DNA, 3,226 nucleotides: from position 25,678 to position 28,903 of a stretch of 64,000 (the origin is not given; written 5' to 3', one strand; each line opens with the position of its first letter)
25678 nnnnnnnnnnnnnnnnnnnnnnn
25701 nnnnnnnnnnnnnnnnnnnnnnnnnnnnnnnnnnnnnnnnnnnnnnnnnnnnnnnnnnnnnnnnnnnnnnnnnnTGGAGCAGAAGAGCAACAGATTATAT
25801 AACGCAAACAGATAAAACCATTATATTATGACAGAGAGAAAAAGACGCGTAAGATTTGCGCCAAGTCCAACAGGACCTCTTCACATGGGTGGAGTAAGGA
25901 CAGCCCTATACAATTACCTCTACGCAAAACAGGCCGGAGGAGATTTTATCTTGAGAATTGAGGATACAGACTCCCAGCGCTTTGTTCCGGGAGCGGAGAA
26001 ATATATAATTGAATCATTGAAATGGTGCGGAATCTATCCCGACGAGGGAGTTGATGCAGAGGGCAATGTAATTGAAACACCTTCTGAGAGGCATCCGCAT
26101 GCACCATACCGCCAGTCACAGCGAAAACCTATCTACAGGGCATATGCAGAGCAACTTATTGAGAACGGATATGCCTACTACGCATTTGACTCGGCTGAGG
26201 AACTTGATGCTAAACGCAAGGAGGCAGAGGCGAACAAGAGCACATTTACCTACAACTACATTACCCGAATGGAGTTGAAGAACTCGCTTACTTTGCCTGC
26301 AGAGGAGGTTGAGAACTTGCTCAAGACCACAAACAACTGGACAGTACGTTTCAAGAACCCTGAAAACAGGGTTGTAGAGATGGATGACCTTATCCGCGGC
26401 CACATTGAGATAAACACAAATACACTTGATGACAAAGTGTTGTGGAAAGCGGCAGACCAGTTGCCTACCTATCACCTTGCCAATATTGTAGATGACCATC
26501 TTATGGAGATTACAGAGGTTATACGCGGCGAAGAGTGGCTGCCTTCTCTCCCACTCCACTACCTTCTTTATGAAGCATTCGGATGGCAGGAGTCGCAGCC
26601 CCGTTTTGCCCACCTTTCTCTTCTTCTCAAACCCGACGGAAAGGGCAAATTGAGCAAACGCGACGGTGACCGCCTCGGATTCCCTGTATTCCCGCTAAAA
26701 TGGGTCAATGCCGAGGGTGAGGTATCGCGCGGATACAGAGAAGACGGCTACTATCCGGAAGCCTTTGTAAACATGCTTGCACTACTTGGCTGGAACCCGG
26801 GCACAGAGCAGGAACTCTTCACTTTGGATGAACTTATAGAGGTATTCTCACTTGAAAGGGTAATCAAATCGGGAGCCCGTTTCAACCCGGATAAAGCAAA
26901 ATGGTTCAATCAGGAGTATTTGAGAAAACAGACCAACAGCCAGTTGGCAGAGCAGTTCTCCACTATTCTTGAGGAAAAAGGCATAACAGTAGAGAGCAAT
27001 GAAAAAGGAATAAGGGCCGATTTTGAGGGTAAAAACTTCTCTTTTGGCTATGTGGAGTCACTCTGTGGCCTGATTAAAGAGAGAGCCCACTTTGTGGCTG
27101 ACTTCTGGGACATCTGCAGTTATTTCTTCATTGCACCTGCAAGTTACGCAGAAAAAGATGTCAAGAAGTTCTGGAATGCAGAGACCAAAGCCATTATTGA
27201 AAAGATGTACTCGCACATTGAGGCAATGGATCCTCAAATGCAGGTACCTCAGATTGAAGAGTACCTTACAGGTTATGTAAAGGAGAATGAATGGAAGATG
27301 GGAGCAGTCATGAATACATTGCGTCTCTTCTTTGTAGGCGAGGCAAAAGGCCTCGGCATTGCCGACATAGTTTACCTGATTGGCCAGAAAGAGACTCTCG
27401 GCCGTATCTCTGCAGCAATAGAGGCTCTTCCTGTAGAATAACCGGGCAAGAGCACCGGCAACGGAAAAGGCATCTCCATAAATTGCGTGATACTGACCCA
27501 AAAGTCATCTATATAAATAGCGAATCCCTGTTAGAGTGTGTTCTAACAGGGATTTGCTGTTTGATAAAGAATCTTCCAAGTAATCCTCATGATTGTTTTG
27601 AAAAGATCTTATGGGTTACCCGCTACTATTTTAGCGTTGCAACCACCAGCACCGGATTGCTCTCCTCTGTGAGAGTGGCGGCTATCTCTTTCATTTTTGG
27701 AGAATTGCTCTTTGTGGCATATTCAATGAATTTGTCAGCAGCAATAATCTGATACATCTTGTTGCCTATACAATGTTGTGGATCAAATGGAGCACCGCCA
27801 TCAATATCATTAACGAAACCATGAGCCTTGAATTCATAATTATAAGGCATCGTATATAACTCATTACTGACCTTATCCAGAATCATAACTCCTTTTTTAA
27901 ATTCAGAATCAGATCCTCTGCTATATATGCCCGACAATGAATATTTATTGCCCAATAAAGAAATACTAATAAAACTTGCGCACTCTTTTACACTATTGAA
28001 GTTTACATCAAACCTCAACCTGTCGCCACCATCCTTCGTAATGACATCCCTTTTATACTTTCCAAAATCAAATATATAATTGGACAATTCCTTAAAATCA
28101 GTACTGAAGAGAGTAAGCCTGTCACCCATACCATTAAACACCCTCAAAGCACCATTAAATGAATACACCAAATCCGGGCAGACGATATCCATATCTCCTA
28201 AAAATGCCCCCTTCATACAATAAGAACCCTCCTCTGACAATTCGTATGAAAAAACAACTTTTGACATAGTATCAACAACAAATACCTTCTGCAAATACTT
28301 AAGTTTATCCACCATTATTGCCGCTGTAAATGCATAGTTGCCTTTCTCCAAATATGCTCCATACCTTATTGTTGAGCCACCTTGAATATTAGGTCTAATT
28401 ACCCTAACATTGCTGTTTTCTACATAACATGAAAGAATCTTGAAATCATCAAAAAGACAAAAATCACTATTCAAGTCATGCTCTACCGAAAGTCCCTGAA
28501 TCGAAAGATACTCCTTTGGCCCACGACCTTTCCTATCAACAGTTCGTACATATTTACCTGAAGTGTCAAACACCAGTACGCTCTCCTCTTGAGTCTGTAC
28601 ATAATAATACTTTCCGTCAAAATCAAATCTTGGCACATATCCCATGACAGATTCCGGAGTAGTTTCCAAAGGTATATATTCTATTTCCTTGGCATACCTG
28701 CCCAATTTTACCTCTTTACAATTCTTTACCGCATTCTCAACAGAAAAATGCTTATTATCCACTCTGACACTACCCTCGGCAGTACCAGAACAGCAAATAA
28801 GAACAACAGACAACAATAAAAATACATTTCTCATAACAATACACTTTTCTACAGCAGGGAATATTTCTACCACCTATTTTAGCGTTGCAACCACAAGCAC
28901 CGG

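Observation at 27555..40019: Candidate undescribed system: regulator pair, three exported CxxC mini-proteins and six paralogous propeller-type lipoproteins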

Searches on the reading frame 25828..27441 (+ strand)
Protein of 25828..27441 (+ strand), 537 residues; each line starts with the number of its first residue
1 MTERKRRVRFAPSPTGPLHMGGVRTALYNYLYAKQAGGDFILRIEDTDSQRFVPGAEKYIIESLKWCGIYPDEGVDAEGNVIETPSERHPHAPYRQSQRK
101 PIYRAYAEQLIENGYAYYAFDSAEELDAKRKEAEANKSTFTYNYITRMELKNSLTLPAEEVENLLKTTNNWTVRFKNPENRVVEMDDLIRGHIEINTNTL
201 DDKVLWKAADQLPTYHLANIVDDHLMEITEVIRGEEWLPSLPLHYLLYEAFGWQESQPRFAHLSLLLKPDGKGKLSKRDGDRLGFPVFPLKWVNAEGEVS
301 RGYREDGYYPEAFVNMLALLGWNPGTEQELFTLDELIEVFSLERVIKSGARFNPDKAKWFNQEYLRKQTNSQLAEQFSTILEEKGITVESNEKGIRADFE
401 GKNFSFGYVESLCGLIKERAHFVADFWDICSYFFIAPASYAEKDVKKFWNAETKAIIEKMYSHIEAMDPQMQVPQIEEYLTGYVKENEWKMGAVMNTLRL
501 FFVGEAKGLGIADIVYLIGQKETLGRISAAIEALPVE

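Call 80: find_encoding_contigs(protein=window:25828-27441:+, flank=10000, max_places=10)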
Protein window:25828-27441:+ (537 aa): 22 contigs read that carry it; 4 places shown.
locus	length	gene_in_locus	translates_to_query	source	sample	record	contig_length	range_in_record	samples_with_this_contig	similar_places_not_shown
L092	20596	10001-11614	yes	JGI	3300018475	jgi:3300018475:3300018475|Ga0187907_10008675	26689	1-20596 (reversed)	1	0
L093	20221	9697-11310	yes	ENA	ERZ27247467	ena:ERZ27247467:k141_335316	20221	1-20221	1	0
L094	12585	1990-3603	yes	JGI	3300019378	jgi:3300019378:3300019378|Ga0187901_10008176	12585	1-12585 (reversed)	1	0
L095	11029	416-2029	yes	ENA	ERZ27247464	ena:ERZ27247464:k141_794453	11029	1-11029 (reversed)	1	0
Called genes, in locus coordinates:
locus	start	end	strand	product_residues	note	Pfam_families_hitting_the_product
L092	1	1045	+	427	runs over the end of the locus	PF10555:MraY_sig1 (faint), PF00953:Glycos_transf_4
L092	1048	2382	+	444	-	PF21377:MurD_N, PF21799:MurD-like_N, PF08245:Mur_ligase_M, PF02875:Mur_ligase_C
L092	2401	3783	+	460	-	PF01098:FTSW_RODA_SPOVE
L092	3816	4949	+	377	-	PF03033:Glyco_transf_28, PF04101:Glyco_tran_28_C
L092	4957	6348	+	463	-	PF01225:Mur_ligase, PF08245:Mur_ligase_M, PF02875:Mur_ligase_C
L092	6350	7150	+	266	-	-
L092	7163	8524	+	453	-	PF11104:PilM_2 (faint), PF02491:SHS2_FTSA, PF06723:MreB_Mbl (weak), PF14450:FtsA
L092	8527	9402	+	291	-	PF00091:Tubulin, PF12327:FtsZ_C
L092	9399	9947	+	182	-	-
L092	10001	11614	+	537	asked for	PF00749:tRNA-synt_1c, PF19269:Anticodon_2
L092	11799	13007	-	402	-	PF16287:DUF4933 (weak), PF17170:DUF5128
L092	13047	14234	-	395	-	PF16287:DUF4933 (faint), PF17170:DUF5128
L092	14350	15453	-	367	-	PF15869:TolB_like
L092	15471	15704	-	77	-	-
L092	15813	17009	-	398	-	PF17170:DUF5128, PF16287:DUF4933 (weak)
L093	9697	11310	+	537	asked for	PF00749:tRNA-synt_1c, PF19269:Anticodon_2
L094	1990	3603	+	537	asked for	PF00749:tRNA-synt_1c, PF19269:Anticodon_2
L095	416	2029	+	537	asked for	PF00749:tRNA-synt_1c, PF19269:Anticodon_2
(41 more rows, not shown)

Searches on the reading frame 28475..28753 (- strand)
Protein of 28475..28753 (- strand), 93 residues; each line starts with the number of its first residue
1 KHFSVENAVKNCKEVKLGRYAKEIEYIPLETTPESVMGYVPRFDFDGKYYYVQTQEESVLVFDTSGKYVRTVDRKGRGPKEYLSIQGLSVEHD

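Call 32: find_related_loci(query=A6, collection=metagenome_contigs, flank=5000)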
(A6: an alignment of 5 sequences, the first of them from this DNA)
Query A6 (93 aa) in metagenome_contigs; peptide patterns used: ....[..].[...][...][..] (x = any residue, [..] = any of these).
392 stretches matched a pattern; 350 encode a relative of the query (tblastn E <= 1e-3); the best 80 are kept; 80 distinct loci.
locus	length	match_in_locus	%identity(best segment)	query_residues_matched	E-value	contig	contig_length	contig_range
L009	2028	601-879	42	3-93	1e-23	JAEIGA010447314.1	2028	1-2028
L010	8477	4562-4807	46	3-82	3e-21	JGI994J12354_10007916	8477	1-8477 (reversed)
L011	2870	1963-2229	36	2-91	6e-18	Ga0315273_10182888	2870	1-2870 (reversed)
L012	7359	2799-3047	40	11-92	4e-17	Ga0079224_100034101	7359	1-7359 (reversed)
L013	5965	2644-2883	40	3-82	5e-17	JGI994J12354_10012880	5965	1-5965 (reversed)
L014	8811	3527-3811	38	1-93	1e-16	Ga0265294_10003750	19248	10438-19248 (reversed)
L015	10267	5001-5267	39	5-91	2e-16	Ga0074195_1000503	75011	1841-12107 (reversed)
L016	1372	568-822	36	7-92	3e-16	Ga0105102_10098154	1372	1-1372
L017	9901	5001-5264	34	3-90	9e-16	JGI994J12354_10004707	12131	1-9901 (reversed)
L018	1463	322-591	32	2-92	7e-16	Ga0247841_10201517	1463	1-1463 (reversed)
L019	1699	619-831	46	15-86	9e-16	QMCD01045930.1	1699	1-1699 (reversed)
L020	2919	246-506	38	1-85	7e-15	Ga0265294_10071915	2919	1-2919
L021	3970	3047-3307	38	1-85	1e-14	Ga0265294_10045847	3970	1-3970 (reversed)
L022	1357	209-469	38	1-85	1e-14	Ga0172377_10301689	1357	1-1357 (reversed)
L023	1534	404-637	41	16-93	4e-14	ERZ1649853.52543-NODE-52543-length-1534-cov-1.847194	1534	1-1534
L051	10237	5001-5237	37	14-91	4e-12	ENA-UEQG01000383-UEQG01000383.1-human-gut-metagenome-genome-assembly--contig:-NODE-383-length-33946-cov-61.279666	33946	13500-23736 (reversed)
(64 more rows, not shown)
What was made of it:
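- Tried and rejected: I redid it on metagenome contigs with an N-terminal alignment (call 32).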

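Call 72: search_protein_families(library=pfam, proteins=[L051:15-1694:+, L051:1814-2176:+, L051:2197-3144:+, L051:3171-4433:+, L051:6058-6678:+, L051:6728-7420:+], max_evalue=0.01)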
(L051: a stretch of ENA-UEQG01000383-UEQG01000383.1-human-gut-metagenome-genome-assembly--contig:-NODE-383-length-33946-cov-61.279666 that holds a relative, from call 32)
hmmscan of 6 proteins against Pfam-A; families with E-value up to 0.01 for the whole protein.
L051:15-1694:+ (559 aa): 6 families
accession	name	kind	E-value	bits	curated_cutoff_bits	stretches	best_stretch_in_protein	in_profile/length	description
PF13424.12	TPR_12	-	1.4e-12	48.1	30.1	2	205-262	6-65/77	Tetratricopeptide repeat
PF07719.23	TPR_2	-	4.1e-11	42.6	27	1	124-155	3-34/34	Tetratricopeptide repeat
PF00515.34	TPR_1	-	7.6e-08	32.3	27.8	1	206-231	5-30/34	Tetratricopeptide repeat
PF13374.12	TPR_10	-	4.5e-07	30.1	27.5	0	208-235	8-35/42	Tetratricopeptide repeat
PF13181.12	TPR_8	-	1.7e-06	28.1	25.7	0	123-150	2-29/34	Tetratricopeptide repeat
PF17874.7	TPR_MalT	-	9.3e-05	22.3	45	0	278-305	124-152/336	MalT-like TPR region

L051:1814-2176:+ (120 aa): 1 family
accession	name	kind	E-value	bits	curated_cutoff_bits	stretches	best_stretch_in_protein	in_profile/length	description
PF11589.14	DUF3244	-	1.5e-10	41.4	25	1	40-119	14-95/96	Domain of unknown function (DUF3244)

L051:2197-3144:+ (315 aa): 3 families
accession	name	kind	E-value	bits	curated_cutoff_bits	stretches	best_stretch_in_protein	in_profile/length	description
PF00535.33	Glycos_transf_2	-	2.4e-30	106.1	23.3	1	9-169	1-164/168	Glycosyl transferase family 2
PF13641.12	Glyco_tranf_2_3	-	3.8e-08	34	27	1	7-143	2-140/230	Glycosyltransferase like family 2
PF10111.15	Glyco_tranf_2_2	-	4.9e-06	26.7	27.3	1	35-111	26-103/276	Glycosyltransferase like family 2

L051:3171-4433:+ (420 aa): 1 family
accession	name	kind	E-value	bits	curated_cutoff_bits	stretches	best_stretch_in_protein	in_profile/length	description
PF13231.12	PMT_2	-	0.0035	18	26.1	1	57-223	4-154/160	Dolichyl-phosphate-mannose-protein mannosyltransferase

L051:6058-6678:+ (206 aa): 0 families

L051:6728-7420:+ (230 aa): 1 family
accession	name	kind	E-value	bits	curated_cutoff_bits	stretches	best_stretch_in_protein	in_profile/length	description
PF10502.14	Peptidase_S26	-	4.1e-37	128.1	22.9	1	4-211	9-167/168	Signal peptidase, peptidase S26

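Call 85: search_protein_families(library=ncbifam, proteins=[L051:15-1694:+, L051:1814-2176:+, L051:4445-4810:+, L051:4836-6065:+, L051:6058-6678:+], max_evalue=0.05)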
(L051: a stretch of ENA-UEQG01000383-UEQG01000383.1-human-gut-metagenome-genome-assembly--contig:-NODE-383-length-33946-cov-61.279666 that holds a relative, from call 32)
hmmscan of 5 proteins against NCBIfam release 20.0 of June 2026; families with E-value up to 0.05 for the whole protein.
L051:15-1694:+ (559 aa): 3 families
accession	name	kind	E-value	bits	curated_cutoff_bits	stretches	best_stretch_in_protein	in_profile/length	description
NF053779.1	BT3442_fam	equivalog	8.9e-20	70.9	940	1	24-548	6-545/563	BT3442 family protein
NF053520.1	HK_Porph_FimS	equivalog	7.4e-06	24.5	600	1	102-282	27-204/618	sensor histidine kinase FimS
NF047507.1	TPR_BatC_Lepto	exception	0.021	14.3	175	1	113-159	88-133/214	TPR repeat-containing protein BatC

L051:1814-2176:+ (120 aa): 1 family
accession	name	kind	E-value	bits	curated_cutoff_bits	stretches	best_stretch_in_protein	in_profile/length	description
NF052318.1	T9SS_sortase_N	equivalog_domain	0.024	14.7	40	1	7-54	1-51/140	type IX secretion system sortase PorU, long form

L051:4445-4810:+ (121 aa): 0 families

L051:4836-6065:+ (409 aa): 1 family
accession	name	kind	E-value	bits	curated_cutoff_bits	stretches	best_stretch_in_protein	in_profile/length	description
NF035926.1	scyF_NHL_VPEP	equivalog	8.7e-05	21.8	350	1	92-162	165-235/376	scytonemin biosynthesis PEP-CTERM protein ScyF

L051:6058-6678:+ (206 aa): 0 families

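Call 88: find_related_loci(query=A6, collection=viral_contigs, flank=5000)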
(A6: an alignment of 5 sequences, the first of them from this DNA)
Query A6 (93 aa) in viral_contigs; peptide patterns used: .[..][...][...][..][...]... (x = any residue, [..] = any of these).
12 stretches matched a pattern, but none encodes a relative of the query by tblastn (E <= 1e-3).
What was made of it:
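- Tried and rejected: Viral contigs: no DUF5128 relative (call 88, a narrow pattern).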
